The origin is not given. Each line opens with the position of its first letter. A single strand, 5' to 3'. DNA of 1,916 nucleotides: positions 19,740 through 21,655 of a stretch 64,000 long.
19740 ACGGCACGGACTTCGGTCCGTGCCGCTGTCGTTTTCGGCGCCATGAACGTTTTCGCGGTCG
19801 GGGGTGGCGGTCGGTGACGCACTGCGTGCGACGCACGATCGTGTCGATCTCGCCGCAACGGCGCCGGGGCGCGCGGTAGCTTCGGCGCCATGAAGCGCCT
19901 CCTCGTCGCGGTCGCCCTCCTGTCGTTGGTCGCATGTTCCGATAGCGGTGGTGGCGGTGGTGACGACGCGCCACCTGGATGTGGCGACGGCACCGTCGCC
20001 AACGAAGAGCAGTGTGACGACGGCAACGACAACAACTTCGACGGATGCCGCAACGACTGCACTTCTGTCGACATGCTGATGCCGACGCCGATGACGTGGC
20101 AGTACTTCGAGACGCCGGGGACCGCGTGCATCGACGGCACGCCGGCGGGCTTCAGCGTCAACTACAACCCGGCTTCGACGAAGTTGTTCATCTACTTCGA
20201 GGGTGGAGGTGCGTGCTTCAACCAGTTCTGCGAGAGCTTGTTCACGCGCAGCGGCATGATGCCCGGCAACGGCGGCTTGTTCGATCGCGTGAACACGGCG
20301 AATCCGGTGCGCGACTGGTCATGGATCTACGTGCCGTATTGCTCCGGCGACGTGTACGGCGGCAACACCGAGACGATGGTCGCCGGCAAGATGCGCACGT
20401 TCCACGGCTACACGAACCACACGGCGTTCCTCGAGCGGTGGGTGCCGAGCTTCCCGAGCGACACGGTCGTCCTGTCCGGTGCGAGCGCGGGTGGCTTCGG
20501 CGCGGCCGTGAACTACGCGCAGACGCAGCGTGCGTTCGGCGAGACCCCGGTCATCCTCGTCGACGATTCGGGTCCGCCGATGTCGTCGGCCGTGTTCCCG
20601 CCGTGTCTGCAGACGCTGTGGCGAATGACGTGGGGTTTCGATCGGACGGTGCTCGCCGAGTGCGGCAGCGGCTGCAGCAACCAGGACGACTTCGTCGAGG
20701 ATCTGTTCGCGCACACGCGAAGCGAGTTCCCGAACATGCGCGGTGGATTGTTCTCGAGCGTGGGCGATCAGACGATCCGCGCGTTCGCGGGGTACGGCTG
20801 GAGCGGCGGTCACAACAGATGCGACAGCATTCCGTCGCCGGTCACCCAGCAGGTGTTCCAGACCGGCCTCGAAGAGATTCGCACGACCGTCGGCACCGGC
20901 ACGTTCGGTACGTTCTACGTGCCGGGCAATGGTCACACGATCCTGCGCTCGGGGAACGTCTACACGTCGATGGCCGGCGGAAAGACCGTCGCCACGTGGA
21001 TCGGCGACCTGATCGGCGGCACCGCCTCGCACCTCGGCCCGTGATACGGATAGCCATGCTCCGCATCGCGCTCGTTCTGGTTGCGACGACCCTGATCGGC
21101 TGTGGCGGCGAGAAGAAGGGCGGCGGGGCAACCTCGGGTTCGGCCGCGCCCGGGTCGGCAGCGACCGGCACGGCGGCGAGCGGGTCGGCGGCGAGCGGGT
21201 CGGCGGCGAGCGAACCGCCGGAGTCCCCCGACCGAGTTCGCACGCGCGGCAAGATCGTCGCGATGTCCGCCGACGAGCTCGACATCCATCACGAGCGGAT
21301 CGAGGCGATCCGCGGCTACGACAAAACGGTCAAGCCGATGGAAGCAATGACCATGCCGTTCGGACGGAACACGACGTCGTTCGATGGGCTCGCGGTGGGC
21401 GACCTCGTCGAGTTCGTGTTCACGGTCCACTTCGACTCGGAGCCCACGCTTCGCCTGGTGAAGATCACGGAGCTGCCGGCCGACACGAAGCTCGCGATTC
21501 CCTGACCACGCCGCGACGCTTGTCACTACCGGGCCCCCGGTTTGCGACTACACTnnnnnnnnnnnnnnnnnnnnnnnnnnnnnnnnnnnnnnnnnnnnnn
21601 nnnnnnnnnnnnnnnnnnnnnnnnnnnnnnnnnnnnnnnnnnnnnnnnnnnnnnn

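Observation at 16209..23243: Two secreted lipoproteins pairing heme-c (CxxCH) motifs with a PPC domain, bracketing a PAE-like esterase and a CusF-like copper protein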

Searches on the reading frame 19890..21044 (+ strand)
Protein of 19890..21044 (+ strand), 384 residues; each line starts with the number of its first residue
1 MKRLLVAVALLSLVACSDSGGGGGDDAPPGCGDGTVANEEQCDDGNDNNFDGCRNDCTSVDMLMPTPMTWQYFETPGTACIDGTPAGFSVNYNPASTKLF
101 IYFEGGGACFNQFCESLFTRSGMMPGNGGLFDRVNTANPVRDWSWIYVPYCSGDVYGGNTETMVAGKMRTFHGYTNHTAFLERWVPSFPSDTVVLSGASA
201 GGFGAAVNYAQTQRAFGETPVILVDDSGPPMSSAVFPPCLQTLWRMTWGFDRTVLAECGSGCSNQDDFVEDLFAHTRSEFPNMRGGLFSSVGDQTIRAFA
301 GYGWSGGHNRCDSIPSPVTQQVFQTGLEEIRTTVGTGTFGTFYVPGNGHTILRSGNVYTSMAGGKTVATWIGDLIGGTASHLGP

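Call 8: search_protein_families(library=pfam, proteins=[window:19890-21044:+], max_evalue=1)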
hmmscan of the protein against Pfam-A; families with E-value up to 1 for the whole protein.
window:19890-21044:+ (384 aa): 2 families
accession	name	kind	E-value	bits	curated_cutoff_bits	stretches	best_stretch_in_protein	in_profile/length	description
PF03283.19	PAE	-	1.2e-15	58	26.6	1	76-228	20-186/355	Pectinacetylesterase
PF13948.11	DUF4215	-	4.1e-08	33.8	27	1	31-57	21-46/47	Domain of unknown function (DUF4215)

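Call 9: search_protein_families(library=ncbifam, proteins=[window:19890-21044:+], max_evalue=1)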
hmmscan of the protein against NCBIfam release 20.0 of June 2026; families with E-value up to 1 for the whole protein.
window:19890-21044:+ (384 aa): 1 family
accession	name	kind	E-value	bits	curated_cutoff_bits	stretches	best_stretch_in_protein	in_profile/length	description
TIGR02232.1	myxo_disulf_rpt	repeat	2e-07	30.7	20.8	1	30-58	3-31/38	cysteine-rich acidic repeat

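Call 81: find_homologous_proteins(query=window:19890-21044:+)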
Query window:19890-21044:+ (384 aa): 1542 proteins with E <= 0.001 among 6913 candidates; the best 120 are listed.
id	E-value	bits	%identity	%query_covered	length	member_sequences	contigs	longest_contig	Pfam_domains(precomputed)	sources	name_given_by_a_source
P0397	3.9e-268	907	100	100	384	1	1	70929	PF13948.12,PF03283.20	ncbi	ncbi:MAG: pectin acetylesterase-family hydrolase [Kofleriaceae bacterium]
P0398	8.1e-229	778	85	100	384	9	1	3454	PF13948.12,PF03283.20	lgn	-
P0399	2.0e-214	730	80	100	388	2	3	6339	PF13948.12,PF03283.20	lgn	-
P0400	6.8e-204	695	76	100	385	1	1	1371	PF13948.12,PF03283.20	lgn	-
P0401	4.2e-192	657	75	94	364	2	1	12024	PF13948.12,PF03283.20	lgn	-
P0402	7.9e-192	656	75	94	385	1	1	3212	PF13948.12,PF03283.20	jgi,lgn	jgi:cysteine-rich repeat protein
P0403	3.0e-190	651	69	99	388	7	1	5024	PF13948.12,PF03283.20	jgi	jgi:cysteine-rich repeat protein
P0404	7.5e-190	649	70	99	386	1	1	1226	PF13948.12,PF03283.20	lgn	-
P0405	4.0e-189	647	74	93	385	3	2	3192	PF13948.12,PF03283.20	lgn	-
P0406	2.0e-184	631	70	99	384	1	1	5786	PF13948.12,PF03283.20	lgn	-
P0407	2.3e-184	631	68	99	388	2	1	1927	PF13948.12,PF03283.20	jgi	-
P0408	2.7e-184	631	72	94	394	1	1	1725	PF13948.12,PF03283.20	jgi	-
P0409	1.2e-182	625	68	100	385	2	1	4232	PF13948.12,PF03283.20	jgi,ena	-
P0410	8.5e-181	619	68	100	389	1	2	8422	PF13948.12,PF03283.20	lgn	-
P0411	2.7e-178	611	66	99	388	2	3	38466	PF03283.20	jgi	jgi:cysteine-rich repeat protein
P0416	1.6e-176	605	67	99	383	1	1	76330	PF13948.12,PF03283.20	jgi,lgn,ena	-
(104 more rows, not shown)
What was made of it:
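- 19890..21044 (+): g2: lipoprotein with a myxobacterial Cys-rich repeat (aa 30-58) and a PAE-family alpha/beta-hydrolase domain (aa 76-228; GASAG nucleophile elbow at aa 197). Inserted cargo, not part of the core pair. Named 'pectin acetylesterase-family hydrolase' by NCBI (call 81).
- Closest known: Pectin acetylesterase / Notum family. Same: NCBI names it as a PAE-family hydrolase (call 81).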

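Call 82: find_encoding_contigs(protein=P0401, flank=6000, max_places=2)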
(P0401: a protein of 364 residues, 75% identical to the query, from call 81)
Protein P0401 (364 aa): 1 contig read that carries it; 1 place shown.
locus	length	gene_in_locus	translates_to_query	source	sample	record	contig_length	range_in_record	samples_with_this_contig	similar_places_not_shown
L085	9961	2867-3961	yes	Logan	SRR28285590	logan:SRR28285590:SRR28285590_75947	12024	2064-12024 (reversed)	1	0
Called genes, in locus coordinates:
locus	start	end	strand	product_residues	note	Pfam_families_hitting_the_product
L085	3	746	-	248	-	?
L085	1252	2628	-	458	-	-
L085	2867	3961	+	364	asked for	PF13948:DUF4215 (weak), PF03283:PAE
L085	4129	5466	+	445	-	-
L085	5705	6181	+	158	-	PF01814:Hemerythrin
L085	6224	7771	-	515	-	PF03600:CitMHS, PF02080:TrkA_C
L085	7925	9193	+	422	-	PF00375:SDF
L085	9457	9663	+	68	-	-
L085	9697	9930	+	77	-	-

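Call 83: find_encoding_contigs(protein=P0416, flank=6000, max_places=2)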
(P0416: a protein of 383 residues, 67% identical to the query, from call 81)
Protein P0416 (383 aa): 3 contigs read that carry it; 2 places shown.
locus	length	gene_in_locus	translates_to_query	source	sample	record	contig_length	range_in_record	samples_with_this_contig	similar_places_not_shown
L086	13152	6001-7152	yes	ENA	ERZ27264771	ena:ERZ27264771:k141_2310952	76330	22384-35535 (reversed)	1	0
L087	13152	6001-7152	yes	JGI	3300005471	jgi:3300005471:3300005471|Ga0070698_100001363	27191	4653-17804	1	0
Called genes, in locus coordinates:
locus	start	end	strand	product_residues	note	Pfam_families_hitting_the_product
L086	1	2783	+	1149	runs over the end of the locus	PF04542:Sigma70_r2, PF02369:Big_1 (faint), PF10670:DUF4198 (weak), PF13620:CarboxypepD_reg (weak), PF13620:CarboxypepD_reg, PF13620:CarboxypepD_reg, PF13180:PDZ_2, PF17820:PDZ_6 (weak), +11 more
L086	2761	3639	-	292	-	PF00069:Pkinase, PF07714:PK_Tyr_Ser-Thr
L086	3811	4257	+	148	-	PF12836:HHH_3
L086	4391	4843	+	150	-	-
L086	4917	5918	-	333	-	PF12625:Arabinose_bd, PF12833:HTH_18, PF00165:HTH_AraC (weak)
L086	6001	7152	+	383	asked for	PF13948:DUF4215 (faint), PF03283:PAE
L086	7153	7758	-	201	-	PF13699:eCIS_core (faint)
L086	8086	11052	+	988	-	PF10282:Lactonase (faint)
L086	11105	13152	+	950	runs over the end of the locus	PF00069:Pkinase, PF07714:PK_Tyr_Ser-Thr, PF03109:ABC1 (weak), PF20703:nSTAND1, PF13191:AAA_16 (weak)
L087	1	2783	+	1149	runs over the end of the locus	PF04542:Sigma70_r2, PF02369:Big_1 (faint), PF10670:DUF4198 (weak), PF13620:CarboxypepD_reg (weak), PF13620:CarboxypepD_reg, PF13620:CarboxypepD_reg, PF13180:PDZ_2, PF17820:PDZ_6 (weak), +11 more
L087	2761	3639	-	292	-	PF00069:Pkinase, PF07714:PK_Tyr_Ser-Thr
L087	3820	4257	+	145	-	PF12836:HHH_3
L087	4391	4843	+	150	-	-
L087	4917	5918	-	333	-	PF12625:Arabinose_bd, PF12833:HTH_18, PF00165:HTH_AraC (weak)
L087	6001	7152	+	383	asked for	PF13948:DUF4215 (faint), PF03283:PAE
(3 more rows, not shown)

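Call 84: find_encoding_contigs(protein=P0399, flank=6000, max_places=3)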
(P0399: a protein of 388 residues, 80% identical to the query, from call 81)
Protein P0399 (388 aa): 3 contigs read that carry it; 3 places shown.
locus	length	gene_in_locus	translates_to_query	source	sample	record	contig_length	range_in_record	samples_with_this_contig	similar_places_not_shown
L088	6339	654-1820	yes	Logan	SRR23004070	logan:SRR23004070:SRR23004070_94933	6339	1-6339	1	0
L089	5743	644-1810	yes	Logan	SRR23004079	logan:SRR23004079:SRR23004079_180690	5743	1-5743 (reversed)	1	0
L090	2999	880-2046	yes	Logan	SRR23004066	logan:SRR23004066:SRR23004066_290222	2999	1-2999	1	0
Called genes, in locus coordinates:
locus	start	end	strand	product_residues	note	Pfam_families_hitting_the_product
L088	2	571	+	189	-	?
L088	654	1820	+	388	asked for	PF13948:DUF4215 (weak), PF03283:PAE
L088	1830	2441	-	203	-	PF00440:TetR_N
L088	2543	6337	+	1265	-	?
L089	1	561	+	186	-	?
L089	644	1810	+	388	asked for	PF13948:DUF4215 (weak), PF03283:PAE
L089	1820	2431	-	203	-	PF00440:TetR_N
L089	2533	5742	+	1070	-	?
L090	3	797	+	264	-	?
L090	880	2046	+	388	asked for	PF13948:DUF4215 (weak), PF03283:PAE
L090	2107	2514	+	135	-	-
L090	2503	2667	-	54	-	-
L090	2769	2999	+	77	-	?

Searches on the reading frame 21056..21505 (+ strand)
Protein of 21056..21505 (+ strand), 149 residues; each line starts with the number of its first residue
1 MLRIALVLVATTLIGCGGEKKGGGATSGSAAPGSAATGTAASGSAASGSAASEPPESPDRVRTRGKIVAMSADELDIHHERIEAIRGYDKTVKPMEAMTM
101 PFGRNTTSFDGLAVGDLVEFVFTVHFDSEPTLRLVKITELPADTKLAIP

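Call 8: search_protein_families(library=pfam, proteins=[window:21056-21505:+], max_evalue=1)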
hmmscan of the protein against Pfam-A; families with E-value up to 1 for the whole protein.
window:21056-21505:+ (149 aa): 1 family
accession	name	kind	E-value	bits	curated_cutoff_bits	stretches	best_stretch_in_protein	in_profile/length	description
PF11604.15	CusF_Ec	-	3.1e-06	27.4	27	1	61-125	2-61/72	Copper binding periplasmic protein CusF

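Call 9: search_protein_families(library=ncbifam, proteins=[window:21056-21505:+], max_evalue=1)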
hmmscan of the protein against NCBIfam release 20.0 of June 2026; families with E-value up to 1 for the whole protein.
window:21056-21505:+ (149 aa): 3 families
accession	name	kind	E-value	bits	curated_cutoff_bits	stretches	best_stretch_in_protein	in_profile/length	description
NF053527.1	lipo_Cory_WKLS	subfamily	0.041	13.8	105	1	4-52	4-45/166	WKL family lipoprotein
NF007348.0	PRK09838.1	subfamily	0.21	11.7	143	1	63-123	45-100/115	cation efflux system protein CusF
NF033865.1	fusolisin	equivalog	0.24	9.4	999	1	6-73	13-81/1006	fusolisin family autotransporter serine protease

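Call 89: find_encoding_contigs(protein=window:21056-21505:+, flank=10000, max_places=4)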
Protein window:21056-21505:+ (149 aa): no gene with exactly this product is on record in the collection.
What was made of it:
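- Tried and rejected: An exact-sequence look-up of g3 found no record (call 89).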

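Call 90: search_solved_structures(query=window:21056-21505:+, max_evalue=10, show_alignments=3)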
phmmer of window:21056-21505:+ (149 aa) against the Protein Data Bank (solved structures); distinct sequences matched with E-value up to 10: 6.
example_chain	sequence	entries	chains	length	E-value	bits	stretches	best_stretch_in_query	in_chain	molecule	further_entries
9nqo_A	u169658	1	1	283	0.029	17.7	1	11-125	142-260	Galectin-3,Galectin-3,Galectin-3 in complex FN3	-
4lxh_A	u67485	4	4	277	0.2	15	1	37-97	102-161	MCP Hydrolase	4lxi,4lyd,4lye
4lxg_A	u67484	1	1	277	0.46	13.8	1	38-97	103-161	MCP Hydrolase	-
7pua_F9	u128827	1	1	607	0.58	13.4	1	21-104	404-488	mt-SAF9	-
6sga_F9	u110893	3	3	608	0.58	13.4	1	21-104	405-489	mt-SAF9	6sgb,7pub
9ot9_A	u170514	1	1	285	4.9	10.4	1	8-64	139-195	Galectin-3,FN3con-7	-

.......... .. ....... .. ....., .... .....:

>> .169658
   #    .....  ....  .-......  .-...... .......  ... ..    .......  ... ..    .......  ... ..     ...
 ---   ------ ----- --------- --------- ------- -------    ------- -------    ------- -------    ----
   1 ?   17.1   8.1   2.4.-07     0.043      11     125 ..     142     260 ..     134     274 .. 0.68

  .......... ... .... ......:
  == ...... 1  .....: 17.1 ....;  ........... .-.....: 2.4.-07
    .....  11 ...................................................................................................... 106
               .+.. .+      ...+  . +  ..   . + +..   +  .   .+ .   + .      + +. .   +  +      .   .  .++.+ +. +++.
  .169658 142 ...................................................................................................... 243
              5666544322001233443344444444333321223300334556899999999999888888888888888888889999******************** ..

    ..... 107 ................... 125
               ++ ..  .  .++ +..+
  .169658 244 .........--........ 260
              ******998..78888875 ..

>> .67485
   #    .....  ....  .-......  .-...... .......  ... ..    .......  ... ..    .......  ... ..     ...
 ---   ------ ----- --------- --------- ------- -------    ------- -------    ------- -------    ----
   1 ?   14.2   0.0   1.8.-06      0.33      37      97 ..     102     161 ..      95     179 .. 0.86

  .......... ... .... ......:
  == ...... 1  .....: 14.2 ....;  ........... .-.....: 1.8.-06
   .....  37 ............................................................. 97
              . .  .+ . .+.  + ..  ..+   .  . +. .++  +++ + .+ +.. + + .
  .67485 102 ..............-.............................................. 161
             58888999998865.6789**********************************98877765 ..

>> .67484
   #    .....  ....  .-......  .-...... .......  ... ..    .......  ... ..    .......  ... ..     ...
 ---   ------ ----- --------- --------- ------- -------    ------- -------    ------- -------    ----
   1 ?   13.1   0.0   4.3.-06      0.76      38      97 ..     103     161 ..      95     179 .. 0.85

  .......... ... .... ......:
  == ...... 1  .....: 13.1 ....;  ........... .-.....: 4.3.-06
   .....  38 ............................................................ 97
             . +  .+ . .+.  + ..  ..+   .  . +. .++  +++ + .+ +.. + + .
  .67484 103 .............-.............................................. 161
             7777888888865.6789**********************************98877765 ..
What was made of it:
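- On CusF (PF11604) / Cus system: NCBIfam PRK09838 scores 11.7 against 143 (call 9). phmmer against the PDB finds no CusF (call 90).
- The CusF call is marginal: 27.4 bits against 27.0, the NCBIfam model fails, and there is no PDB hit (calls 8, 9, 90).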
